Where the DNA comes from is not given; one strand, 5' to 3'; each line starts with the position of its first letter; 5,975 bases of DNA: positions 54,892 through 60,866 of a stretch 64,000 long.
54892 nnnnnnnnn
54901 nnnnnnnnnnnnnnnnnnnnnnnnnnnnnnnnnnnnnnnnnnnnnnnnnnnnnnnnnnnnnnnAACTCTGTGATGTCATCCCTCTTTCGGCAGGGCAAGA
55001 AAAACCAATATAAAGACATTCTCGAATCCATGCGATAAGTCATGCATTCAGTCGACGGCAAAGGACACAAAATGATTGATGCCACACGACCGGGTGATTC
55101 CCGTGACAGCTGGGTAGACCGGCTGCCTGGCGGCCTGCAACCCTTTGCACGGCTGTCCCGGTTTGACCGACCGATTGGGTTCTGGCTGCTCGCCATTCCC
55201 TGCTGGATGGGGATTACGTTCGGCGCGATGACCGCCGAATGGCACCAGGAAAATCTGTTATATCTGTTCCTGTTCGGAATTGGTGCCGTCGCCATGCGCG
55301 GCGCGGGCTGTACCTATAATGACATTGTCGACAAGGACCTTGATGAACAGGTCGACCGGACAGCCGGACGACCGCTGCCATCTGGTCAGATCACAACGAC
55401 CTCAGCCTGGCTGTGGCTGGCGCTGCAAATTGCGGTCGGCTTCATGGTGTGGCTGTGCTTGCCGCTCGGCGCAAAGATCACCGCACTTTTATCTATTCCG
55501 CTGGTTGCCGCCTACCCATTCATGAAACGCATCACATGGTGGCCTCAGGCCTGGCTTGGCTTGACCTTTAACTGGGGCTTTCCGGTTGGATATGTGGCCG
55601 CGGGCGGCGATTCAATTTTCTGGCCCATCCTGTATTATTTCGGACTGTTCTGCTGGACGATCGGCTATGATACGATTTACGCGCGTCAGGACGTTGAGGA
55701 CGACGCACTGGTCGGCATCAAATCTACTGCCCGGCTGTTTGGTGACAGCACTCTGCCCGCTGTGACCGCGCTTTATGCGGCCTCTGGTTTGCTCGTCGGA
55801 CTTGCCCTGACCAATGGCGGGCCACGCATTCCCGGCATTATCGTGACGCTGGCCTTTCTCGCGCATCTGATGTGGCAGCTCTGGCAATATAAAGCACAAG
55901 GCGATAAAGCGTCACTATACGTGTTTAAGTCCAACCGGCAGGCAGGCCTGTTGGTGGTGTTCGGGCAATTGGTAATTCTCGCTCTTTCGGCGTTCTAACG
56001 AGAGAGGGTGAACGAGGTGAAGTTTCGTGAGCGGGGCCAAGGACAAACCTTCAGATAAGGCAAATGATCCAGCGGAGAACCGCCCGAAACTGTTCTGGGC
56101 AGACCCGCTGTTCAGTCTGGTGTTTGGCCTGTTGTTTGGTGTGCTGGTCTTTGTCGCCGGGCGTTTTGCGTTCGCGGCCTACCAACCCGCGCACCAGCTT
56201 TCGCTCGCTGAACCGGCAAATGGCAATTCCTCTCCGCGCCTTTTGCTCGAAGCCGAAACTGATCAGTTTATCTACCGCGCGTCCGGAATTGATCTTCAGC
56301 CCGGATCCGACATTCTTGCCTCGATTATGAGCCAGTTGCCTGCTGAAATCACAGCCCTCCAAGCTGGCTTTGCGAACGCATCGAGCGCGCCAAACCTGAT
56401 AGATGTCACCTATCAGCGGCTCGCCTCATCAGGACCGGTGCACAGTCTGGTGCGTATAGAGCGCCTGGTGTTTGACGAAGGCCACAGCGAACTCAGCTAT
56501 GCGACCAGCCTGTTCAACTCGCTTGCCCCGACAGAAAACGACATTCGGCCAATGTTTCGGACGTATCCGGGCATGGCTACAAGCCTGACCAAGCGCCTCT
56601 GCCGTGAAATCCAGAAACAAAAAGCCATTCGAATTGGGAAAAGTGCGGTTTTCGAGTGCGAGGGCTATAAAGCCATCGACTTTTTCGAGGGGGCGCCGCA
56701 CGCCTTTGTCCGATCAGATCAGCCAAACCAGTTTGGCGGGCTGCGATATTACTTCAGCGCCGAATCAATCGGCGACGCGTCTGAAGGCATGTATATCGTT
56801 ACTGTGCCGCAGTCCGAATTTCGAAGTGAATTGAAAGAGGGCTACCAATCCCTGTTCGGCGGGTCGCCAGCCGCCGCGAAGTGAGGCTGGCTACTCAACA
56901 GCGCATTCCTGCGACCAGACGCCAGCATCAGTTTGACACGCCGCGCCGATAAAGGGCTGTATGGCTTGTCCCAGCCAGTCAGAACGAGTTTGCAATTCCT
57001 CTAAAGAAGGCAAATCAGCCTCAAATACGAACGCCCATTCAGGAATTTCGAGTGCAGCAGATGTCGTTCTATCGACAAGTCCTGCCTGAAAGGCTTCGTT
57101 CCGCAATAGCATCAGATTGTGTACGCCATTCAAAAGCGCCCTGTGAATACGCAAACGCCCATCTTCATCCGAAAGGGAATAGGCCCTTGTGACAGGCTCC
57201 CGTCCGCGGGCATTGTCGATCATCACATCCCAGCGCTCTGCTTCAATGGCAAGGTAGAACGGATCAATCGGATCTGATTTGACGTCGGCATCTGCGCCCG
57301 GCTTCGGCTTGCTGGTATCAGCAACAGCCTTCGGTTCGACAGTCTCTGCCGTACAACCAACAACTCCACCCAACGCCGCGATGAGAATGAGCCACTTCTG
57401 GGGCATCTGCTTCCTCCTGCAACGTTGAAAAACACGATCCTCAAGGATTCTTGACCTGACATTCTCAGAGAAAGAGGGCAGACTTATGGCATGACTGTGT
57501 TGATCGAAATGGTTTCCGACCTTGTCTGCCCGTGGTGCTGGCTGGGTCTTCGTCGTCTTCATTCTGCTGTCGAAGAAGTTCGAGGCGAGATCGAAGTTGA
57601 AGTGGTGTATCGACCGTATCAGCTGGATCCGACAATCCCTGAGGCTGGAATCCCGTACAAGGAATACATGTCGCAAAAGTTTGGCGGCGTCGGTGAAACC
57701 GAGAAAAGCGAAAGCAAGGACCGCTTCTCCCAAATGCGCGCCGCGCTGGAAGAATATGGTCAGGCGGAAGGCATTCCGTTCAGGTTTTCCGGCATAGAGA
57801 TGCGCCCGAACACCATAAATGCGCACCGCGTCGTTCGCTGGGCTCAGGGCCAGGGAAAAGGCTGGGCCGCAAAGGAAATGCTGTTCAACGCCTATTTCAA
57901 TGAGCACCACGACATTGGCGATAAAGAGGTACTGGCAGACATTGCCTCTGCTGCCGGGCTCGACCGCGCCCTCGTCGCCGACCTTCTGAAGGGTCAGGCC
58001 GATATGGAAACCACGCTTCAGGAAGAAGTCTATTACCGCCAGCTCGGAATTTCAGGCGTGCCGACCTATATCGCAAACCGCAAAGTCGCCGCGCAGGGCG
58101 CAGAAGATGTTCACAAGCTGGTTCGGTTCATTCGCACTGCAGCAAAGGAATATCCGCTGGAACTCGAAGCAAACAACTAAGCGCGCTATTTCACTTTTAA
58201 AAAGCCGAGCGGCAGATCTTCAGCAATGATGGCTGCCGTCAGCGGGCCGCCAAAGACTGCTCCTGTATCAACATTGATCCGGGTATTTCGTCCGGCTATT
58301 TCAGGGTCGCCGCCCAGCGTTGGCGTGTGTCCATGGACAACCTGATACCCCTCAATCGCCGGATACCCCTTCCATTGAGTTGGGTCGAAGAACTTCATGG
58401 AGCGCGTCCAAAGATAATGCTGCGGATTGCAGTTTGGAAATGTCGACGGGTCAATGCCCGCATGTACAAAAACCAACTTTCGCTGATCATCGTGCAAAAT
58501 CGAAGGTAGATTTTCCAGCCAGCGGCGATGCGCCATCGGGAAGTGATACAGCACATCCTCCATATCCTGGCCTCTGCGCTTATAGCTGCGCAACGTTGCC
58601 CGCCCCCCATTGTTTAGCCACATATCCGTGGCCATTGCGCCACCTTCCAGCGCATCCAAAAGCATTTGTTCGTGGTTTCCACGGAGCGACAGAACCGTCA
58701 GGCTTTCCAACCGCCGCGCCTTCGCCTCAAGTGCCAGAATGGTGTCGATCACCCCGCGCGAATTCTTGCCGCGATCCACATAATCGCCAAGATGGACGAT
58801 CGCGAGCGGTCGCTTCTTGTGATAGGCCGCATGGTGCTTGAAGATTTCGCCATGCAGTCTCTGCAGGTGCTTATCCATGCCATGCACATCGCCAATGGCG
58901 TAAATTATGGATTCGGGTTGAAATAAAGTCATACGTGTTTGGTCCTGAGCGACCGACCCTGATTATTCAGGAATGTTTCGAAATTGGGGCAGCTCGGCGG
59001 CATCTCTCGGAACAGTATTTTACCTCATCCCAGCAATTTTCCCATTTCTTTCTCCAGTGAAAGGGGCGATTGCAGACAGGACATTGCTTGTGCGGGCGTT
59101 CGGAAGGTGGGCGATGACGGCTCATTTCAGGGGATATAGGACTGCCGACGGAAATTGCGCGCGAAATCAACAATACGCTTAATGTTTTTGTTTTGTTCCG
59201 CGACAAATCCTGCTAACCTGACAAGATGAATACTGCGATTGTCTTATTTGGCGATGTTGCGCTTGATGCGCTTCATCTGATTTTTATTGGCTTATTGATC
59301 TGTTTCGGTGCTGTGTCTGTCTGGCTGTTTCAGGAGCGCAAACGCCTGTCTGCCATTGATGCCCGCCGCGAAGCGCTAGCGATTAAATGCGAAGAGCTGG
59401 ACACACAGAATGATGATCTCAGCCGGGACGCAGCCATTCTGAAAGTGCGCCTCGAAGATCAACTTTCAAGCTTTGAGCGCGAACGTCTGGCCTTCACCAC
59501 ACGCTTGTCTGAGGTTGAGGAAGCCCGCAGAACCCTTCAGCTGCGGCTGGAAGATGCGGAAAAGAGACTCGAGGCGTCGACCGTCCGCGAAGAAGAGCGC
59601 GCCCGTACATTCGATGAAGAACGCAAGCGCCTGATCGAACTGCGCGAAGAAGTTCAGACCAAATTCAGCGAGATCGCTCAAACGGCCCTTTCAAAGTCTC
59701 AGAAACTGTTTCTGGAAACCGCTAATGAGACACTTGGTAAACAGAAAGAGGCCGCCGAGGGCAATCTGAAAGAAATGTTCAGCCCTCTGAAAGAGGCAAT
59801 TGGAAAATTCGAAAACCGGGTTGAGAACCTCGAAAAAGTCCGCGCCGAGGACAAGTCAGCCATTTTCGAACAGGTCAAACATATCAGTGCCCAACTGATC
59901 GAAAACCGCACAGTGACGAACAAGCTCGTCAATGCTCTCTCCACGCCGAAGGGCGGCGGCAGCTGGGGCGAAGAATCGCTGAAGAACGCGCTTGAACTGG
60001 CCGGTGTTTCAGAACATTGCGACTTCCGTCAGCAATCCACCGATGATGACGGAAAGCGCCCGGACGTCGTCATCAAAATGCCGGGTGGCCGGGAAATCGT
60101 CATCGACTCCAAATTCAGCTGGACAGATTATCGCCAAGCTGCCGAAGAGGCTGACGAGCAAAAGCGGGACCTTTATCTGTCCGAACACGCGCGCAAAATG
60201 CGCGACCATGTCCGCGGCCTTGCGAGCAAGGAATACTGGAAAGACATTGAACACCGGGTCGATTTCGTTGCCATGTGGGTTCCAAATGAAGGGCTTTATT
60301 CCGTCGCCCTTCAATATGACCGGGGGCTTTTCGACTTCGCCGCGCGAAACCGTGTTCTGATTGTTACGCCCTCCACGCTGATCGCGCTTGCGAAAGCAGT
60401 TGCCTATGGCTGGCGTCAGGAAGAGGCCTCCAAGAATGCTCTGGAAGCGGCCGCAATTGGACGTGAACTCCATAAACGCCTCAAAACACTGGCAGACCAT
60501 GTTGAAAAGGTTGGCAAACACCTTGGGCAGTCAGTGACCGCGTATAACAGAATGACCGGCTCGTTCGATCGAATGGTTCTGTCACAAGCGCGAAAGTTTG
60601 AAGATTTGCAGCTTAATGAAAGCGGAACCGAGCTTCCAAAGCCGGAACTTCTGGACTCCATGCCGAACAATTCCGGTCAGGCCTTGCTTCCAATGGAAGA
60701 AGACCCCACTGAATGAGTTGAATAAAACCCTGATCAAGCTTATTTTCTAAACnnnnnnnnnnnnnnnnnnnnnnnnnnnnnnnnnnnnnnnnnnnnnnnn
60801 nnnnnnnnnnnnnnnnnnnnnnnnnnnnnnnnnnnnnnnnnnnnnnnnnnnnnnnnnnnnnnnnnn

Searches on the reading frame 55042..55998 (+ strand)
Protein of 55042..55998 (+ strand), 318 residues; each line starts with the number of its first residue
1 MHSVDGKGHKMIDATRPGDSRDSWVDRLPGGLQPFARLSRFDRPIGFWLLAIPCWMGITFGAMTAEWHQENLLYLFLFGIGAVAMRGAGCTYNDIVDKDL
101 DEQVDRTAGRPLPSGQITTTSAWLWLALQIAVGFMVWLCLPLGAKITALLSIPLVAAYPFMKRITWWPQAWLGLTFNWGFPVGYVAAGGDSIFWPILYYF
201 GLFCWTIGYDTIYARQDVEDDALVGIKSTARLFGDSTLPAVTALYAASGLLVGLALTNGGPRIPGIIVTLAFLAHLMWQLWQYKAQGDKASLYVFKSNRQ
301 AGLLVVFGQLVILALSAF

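Call 14: search_protein_families(library=pfam, proteins=[window:55042-55998:+])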
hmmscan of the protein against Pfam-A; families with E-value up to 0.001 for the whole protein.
window:55042-55998:+ (318 aa): 1 family
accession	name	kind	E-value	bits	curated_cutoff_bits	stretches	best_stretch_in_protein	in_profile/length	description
PF01040.23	UbiA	-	3.1e-51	174.5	34.2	1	56-292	3-243/250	UbiA prenyltransferase family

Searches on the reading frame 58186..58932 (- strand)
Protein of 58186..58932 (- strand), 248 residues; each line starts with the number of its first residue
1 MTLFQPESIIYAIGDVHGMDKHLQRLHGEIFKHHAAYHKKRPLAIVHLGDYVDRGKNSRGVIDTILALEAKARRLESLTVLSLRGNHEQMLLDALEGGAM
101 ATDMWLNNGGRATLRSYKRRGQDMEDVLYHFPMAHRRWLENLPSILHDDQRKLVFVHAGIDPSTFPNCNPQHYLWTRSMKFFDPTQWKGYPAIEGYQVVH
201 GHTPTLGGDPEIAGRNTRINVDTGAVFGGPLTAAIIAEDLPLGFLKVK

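Call 40: search_protein_families(library=pfam, proteins=[window:58186-58932:-], max_evalue=0.01)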
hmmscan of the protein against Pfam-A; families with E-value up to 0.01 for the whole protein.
window:58186-58932:- (248 aa): 1 family
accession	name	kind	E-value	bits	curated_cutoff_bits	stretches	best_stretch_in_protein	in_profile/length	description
PF00149.33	Metallophos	-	9.6e-15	56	21.5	1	10-210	3-164/191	Calcineurin-like phosphoesterase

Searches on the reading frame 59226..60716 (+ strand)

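Call 40: search_protein_families(library=pfam, proteins=[window:59226-60716:+], max_evalue=0.01)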
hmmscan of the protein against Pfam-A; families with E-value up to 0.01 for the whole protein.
window:59226-60716:+ (496 aa): 1 family
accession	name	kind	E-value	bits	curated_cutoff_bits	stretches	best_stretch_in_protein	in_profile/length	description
PF02646.22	RmuC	-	1.3e-87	294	26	1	180-466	2-289/291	RmuC family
